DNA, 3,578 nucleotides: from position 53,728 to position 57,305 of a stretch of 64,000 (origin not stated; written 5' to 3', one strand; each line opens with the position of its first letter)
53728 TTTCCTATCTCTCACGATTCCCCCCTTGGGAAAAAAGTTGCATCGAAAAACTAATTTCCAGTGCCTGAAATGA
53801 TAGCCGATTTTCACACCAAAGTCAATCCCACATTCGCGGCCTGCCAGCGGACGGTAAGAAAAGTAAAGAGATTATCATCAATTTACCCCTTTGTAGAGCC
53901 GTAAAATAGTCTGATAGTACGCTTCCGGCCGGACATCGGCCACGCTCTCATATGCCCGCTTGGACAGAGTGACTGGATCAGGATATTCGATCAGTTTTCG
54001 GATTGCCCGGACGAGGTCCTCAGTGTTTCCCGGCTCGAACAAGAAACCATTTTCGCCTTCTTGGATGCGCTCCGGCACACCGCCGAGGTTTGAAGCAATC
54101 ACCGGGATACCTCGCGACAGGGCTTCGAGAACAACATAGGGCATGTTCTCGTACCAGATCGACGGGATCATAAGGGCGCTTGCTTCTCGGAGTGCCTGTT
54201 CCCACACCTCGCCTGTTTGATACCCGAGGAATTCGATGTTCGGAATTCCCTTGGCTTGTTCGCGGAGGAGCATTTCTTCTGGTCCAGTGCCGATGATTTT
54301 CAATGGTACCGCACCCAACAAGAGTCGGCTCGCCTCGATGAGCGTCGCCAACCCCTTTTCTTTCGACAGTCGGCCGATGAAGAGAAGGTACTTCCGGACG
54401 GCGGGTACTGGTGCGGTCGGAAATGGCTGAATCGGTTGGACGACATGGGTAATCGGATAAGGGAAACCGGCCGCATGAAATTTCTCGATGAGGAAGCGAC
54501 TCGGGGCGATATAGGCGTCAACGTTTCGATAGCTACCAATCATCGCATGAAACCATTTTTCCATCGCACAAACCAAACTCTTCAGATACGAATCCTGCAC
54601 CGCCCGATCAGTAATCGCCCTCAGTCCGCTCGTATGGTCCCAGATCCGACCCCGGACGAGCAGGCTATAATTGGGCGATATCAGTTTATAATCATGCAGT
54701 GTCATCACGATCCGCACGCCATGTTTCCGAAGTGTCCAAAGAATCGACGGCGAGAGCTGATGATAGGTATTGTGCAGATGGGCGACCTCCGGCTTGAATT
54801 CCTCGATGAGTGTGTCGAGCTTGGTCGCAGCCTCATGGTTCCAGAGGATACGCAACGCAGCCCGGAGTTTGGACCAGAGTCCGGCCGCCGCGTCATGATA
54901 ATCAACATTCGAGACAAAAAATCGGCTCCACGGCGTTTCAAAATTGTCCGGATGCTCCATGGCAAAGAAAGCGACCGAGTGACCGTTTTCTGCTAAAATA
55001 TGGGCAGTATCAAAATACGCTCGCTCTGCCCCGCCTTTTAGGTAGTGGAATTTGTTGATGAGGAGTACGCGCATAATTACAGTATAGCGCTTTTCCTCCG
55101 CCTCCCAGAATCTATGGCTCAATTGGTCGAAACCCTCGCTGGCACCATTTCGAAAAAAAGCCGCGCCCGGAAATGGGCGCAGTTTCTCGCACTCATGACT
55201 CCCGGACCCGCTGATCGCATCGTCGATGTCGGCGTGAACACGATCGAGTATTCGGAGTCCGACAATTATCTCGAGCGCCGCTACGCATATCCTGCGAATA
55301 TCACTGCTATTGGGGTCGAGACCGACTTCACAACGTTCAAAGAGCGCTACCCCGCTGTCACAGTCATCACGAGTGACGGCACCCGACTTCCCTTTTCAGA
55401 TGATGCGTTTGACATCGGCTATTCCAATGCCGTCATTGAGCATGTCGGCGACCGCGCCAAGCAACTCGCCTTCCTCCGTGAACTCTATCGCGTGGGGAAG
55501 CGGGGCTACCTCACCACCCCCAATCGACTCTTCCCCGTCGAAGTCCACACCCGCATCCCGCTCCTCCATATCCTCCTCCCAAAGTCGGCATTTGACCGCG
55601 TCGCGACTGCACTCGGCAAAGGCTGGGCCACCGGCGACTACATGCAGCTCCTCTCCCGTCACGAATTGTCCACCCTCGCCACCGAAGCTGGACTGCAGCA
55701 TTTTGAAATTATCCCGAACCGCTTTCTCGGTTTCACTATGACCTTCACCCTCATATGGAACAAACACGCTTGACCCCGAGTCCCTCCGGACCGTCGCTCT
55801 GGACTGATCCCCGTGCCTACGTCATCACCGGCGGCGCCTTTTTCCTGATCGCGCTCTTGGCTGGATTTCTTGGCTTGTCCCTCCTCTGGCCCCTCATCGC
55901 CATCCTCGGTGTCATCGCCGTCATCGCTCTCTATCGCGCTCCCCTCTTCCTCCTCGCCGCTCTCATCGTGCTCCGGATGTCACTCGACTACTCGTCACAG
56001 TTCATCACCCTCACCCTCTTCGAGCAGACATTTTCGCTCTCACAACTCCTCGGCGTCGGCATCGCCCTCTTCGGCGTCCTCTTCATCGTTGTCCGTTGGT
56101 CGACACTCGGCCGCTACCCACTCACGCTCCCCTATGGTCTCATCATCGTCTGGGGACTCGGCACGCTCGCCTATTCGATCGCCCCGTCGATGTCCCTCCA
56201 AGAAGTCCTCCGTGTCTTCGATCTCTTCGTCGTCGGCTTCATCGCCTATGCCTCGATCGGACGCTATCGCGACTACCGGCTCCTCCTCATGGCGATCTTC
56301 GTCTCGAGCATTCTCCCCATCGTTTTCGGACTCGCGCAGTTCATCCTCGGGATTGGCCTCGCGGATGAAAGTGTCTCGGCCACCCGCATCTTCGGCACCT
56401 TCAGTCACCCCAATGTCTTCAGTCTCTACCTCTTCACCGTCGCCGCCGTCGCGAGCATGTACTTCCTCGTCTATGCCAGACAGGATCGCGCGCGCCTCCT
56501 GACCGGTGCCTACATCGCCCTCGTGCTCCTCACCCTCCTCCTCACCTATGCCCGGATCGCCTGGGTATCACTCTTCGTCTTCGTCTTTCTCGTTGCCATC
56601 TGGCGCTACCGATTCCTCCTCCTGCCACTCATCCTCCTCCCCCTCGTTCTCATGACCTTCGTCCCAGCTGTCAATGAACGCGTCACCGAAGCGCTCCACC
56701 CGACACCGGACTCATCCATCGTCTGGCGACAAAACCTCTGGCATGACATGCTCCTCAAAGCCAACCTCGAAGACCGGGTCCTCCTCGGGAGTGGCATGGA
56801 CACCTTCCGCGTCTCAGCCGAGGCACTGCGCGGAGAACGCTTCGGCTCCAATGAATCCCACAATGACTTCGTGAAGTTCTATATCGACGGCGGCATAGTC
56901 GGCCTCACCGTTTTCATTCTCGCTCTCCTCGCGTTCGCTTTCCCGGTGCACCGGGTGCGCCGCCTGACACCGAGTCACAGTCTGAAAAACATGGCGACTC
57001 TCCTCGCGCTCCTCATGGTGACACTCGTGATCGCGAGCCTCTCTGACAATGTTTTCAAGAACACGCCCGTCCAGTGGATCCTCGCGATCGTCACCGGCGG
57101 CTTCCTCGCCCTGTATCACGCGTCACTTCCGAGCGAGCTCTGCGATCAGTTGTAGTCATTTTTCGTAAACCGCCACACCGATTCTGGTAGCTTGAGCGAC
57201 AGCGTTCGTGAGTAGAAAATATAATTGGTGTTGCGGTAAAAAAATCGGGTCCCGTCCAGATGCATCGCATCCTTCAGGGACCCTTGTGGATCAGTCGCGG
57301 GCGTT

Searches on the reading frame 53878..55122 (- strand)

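Call 25: search_protein_families(library=pfam, max_evalue=0.001, proteins=[window:53878-55122:-])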
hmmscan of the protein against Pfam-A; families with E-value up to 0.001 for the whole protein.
window:53878-55122:- (414 aa): 5 families
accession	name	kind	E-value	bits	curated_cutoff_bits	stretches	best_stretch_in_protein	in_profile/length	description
PF13692.12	Glyco_trans_1_4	-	7.5e-32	111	27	1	244-379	2-141/142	Glycosyl transferases group 1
PF00534.26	Glycos_transf_1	-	1.3e-31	109.9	26.4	1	243-381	15-159/172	Glycosyl transferases group 1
PF13439.12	Glyco_transf_4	-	2.3e-13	51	28.5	1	30-224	2-159/170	Glycosyltransferase Family 4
PF13579.12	Glyco_trans_4_4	-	6.1e-12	46.6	29.7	1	30-228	1-155/158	Glycosyl transferase 4-like domain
PF20706.3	GT4-conflict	-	2.6e-05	23.8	26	1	228-356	177-323/385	Family 4 Glycosyltransferase in conflict systems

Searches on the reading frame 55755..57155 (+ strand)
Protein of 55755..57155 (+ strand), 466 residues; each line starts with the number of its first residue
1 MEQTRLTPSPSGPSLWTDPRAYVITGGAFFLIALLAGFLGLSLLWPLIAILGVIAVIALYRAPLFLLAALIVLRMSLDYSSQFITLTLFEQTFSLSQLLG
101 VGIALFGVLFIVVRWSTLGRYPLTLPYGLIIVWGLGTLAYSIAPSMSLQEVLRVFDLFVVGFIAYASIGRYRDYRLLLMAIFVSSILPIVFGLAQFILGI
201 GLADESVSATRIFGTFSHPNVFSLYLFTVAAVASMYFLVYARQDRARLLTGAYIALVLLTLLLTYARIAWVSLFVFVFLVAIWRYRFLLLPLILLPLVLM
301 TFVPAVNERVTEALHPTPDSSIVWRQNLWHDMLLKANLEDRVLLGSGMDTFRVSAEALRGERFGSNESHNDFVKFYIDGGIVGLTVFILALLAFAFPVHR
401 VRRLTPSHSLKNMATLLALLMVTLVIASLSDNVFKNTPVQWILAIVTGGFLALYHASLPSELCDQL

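Call 25: search_protein_families(library=pfam, max_evalue=0.001, proteins=[window:55755-57155:+])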
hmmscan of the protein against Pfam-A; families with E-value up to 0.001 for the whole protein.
window:55755-57155:+ (466 aa): 1 family
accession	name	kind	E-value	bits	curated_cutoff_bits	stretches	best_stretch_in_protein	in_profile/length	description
PF04932.20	Wzy_C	-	6e-14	52.5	31.7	1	253-388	2-149/149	O-Antigen ligase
